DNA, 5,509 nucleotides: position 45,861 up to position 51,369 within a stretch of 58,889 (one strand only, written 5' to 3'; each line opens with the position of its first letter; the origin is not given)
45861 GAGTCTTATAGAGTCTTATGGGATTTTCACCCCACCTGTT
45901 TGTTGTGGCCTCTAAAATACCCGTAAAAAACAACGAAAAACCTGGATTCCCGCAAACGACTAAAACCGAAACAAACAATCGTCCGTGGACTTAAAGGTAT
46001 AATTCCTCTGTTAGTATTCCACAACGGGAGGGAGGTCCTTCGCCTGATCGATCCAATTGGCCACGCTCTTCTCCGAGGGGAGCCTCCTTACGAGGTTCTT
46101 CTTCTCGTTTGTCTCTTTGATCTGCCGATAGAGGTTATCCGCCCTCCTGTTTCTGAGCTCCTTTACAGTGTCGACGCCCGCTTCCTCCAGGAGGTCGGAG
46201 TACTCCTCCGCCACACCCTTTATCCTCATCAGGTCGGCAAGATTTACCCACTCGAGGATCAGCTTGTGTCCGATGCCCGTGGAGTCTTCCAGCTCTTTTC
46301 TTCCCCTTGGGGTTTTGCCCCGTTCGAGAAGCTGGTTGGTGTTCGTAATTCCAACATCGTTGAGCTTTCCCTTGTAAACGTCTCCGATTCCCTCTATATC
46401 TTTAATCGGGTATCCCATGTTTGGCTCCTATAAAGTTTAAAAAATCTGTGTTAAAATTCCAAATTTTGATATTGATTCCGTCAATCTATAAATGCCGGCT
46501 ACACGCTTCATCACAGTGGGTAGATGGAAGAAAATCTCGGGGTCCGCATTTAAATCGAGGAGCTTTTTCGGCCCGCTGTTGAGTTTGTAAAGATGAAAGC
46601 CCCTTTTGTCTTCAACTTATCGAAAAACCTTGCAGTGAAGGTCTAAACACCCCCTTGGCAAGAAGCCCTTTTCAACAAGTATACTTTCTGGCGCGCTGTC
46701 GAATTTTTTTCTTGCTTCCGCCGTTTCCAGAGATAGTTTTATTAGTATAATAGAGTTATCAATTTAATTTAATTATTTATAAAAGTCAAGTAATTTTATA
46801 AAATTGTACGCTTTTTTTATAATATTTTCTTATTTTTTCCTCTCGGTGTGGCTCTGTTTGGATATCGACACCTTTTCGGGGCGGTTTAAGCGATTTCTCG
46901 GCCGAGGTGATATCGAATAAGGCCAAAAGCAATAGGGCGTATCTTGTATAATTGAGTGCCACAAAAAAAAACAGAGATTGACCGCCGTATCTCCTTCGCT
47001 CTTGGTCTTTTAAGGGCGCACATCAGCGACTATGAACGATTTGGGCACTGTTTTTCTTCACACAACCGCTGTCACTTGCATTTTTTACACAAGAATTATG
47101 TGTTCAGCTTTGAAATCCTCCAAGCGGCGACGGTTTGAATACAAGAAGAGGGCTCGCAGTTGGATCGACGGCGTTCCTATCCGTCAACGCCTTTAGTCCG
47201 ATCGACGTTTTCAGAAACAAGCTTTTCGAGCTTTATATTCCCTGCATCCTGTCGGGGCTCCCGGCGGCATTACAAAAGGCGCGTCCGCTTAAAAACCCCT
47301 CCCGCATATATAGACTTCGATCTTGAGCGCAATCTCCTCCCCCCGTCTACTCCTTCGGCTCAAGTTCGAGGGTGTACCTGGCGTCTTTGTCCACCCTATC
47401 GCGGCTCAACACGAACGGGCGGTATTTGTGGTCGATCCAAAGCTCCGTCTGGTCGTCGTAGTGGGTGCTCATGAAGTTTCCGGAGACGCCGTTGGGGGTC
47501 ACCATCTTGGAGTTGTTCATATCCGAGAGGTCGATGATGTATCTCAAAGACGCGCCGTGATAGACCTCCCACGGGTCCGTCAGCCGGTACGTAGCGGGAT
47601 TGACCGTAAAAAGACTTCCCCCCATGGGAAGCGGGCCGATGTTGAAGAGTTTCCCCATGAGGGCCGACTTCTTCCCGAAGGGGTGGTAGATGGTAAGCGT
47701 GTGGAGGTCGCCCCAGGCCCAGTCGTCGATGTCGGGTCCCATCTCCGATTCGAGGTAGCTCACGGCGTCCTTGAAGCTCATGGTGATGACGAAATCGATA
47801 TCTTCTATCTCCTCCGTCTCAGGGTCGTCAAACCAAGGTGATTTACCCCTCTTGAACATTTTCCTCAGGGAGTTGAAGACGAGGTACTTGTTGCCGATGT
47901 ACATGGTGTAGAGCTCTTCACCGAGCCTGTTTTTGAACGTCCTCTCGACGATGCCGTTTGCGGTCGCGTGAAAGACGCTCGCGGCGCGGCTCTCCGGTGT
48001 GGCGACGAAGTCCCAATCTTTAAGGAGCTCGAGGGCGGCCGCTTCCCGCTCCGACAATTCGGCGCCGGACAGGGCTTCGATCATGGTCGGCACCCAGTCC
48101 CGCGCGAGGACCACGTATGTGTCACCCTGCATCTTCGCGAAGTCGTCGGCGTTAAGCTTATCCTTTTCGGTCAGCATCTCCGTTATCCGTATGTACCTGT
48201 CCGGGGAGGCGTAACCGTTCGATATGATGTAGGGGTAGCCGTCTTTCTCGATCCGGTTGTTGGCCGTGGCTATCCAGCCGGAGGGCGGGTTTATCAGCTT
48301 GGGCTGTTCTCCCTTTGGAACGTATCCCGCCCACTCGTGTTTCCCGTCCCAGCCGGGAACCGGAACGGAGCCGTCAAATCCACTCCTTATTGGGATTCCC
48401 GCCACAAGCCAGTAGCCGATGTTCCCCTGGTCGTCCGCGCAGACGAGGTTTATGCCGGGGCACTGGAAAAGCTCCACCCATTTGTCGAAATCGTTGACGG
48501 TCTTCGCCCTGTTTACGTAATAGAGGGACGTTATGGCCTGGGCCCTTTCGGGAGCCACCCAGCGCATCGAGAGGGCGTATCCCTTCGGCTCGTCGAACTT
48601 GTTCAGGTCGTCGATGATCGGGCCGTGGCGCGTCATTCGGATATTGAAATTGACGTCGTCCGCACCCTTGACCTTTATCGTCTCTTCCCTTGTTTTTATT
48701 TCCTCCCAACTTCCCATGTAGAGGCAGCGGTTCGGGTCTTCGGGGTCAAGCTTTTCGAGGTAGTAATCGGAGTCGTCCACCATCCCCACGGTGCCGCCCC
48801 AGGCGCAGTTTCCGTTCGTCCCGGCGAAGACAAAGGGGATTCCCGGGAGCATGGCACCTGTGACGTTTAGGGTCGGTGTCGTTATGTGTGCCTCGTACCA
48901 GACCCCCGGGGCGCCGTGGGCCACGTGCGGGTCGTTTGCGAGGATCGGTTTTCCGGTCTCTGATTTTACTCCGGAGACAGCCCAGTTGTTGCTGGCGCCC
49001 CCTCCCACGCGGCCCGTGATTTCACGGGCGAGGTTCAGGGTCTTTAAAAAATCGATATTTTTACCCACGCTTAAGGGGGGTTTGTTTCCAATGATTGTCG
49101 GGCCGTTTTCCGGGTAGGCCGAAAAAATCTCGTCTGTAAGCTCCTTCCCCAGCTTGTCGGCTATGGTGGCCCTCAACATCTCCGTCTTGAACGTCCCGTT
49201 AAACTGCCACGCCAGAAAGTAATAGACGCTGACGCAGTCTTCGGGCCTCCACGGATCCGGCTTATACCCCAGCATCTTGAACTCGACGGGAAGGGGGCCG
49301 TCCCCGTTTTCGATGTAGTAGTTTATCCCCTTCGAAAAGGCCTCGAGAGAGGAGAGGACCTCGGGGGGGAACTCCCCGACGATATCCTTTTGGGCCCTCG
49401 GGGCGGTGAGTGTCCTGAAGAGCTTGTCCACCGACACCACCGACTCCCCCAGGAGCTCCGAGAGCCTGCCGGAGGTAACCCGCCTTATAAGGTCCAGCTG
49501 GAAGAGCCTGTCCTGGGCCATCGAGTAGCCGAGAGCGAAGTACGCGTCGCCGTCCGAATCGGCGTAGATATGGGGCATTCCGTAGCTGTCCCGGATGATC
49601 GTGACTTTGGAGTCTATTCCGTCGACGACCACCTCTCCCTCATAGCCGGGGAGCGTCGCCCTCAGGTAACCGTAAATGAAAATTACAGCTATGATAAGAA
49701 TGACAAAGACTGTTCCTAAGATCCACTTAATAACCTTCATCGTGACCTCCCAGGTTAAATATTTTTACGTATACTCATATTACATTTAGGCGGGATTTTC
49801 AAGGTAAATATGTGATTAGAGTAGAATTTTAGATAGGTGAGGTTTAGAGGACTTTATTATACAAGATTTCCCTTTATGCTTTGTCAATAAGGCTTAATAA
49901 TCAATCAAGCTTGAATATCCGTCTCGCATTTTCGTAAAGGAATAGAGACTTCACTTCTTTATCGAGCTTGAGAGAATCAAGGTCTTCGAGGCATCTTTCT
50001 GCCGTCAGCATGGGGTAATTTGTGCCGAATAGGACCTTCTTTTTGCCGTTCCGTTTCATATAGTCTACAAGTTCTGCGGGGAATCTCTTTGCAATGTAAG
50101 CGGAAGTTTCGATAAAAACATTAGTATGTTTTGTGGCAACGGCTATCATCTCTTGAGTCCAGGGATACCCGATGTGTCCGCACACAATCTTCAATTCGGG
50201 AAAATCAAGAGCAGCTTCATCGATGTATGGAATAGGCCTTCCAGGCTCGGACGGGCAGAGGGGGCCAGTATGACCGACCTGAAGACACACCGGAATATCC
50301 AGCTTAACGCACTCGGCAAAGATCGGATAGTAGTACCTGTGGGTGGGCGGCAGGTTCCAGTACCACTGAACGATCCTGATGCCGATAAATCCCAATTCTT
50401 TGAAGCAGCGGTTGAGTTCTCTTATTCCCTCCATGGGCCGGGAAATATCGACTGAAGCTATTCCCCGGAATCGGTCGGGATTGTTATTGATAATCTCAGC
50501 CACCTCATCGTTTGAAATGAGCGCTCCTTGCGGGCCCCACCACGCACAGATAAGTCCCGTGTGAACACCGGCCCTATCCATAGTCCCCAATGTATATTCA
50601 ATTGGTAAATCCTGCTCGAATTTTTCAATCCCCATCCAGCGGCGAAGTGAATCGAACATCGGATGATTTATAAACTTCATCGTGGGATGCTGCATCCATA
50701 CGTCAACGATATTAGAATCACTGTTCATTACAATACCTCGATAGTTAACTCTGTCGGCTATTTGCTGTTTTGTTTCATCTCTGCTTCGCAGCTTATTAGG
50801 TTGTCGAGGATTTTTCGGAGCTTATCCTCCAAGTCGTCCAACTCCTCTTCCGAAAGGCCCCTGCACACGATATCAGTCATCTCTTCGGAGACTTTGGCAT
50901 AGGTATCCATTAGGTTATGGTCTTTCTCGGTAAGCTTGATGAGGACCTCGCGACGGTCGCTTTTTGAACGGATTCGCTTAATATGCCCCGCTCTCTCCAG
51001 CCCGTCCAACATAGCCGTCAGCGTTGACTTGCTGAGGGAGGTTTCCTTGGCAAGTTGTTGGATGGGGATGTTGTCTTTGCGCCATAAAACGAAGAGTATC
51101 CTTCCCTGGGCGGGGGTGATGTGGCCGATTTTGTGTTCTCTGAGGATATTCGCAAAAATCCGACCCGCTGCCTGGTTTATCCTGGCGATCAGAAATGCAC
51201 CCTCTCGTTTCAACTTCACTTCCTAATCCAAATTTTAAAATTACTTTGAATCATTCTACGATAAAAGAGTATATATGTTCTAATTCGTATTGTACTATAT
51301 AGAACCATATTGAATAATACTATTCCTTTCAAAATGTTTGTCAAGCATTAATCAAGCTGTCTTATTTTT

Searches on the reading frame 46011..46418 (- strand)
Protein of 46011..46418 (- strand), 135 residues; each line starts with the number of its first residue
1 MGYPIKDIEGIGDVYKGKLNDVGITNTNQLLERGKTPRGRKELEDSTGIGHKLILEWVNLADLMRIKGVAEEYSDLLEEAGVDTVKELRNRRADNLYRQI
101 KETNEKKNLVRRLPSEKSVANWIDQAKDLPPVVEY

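Call 43: search_protein_families(library=pfam, max_evalue=1e-8, proteins=[window:46011-46418:-])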
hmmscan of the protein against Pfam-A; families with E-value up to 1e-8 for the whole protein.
window:46011-46418:- (135 aa): 1 family
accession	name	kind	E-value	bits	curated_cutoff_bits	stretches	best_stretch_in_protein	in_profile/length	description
PF14229.12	DUF4332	-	1.3e-41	142.1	23.2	1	9-129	1-122/122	Domain of unknown function (DUF4332)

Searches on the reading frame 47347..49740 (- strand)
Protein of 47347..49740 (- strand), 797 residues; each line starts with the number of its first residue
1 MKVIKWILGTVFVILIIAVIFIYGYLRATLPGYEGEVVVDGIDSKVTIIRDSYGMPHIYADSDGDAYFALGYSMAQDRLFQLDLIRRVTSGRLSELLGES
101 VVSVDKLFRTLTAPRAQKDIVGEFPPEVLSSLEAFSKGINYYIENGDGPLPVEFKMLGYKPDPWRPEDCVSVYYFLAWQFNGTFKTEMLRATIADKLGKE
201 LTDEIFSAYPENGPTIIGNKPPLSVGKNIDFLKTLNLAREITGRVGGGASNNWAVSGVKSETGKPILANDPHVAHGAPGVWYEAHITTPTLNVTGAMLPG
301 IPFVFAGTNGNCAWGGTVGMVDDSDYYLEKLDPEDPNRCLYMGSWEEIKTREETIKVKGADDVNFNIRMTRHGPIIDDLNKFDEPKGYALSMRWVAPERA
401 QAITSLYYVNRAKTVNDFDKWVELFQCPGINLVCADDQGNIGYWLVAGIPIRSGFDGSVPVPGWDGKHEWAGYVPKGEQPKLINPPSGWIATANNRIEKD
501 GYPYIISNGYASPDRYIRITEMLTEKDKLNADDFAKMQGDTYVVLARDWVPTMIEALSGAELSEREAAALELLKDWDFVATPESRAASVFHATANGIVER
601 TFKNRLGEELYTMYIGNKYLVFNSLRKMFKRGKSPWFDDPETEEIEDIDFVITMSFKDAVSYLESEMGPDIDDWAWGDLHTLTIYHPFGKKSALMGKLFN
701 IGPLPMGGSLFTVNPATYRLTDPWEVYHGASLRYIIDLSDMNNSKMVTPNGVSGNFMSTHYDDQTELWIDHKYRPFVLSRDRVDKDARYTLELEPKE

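Call 43: search_protein_families(library=pfam, max_evalue=1e-8, proteins=[window:47347-49740:-])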
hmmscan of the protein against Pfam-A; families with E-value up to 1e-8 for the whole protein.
window:47347-49740:- (797 aa): 1 family
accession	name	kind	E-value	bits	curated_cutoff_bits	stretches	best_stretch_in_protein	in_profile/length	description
PF01804.23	Penicil_amidase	-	4.4e-224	746.9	21.3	1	45-784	1-674/675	Penicillin amidase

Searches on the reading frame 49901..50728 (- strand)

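Call 43: search_protein_families(library=pfam, max_evalue=1e-8, proteins=[window:49901-50728:-])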
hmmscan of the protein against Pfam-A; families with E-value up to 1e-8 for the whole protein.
window:49901-50728:- (275 aa): 1 family
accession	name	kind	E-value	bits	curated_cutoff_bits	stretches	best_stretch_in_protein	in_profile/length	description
PF04909.20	Amidohydro_2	-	2.7e-35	123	26.4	1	72-274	65-289/289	Amidohydrolase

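Call 70: search_protein_families(library=ncbifam, max_evalue=0.00001, proteins=[window:49901-50728:-])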
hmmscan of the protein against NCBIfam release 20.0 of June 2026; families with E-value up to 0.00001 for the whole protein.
window:49901-50728:- (275 aa): 0 families

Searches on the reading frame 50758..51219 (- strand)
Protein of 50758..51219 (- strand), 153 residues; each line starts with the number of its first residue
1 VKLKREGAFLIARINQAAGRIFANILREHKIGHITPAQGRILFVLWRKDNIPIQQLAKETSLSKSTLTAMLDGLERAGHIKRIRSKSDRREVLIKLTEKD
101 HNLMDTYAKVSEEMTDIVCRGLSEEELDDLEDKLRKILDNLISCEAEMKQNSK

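Call 70: search_protein_families(library=ncbifam, max_evalue=0.00001, proteins=[window:50758-51219:-])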
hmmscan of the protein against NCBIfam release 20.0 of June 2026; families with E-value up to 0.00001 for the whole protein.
window:50758-51219:- (153 aa): 11 families
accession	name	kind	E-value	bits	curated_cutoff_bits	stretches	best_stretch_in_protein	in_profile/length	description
TIGR04472.1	reg_rSAM_mob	hypoth_equivalog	1.8e-36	125.3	240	1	7-142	2-137/141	radical SAM mobile pair system MarR family transcriptional regulator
TIGR02337.1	HpaR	equivalog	1.4e-17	63.8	121.2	1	16-135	11-127/130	homoprotocatechuate degradation operon regulator HpaR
NF052638.1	TransRegOhrRVib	equivalog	2.1e-14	53.5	200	1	34-141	35-140/141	transcriptional regulator OhrR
NF050133.1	TransRegFabT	equivalog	7.9e-13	48.9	200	1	48-138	41-131/138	fatty acid biosynthesis transcriptional regulator FabT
NF002926.0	PRK03573.1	equivalog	7.9e-11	42.1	120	1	54-144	50-140/144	transcriptional regulator SlyA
NF008565.1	PRK11512.1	equivalog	1.1e-10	41.7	240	1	10-138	17-143/144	multiple antibiotic resistance transcriptional regulator MarR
NF045593.1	bilirub_TF_BilQ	equivalog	1.1e-10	41.3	125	1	37-139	29-133/135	bilirubin utilization transcriptional regulator BilQ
NF008122.0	PRK10870.1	equivalog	5.6e-10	39.2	157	1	45-149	64-170/176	transcriptional repressor MprA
NF053777.1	Saro0803TransReg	equivalog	1.5e-08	34.4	200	1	33-137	34-138/140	Saro_0803 family transcriptional regulator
NF041230.1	BagL_FevM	exception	5.7e-08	32.9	230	1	25-139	29-143/145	MarR family transcriptional regulator BagL/FevM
TIGR01889.1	Staph_reg_Sar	paralog_domain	5e-07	30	62.6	1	42-107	31-100/109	staphylococcal accessory regulator family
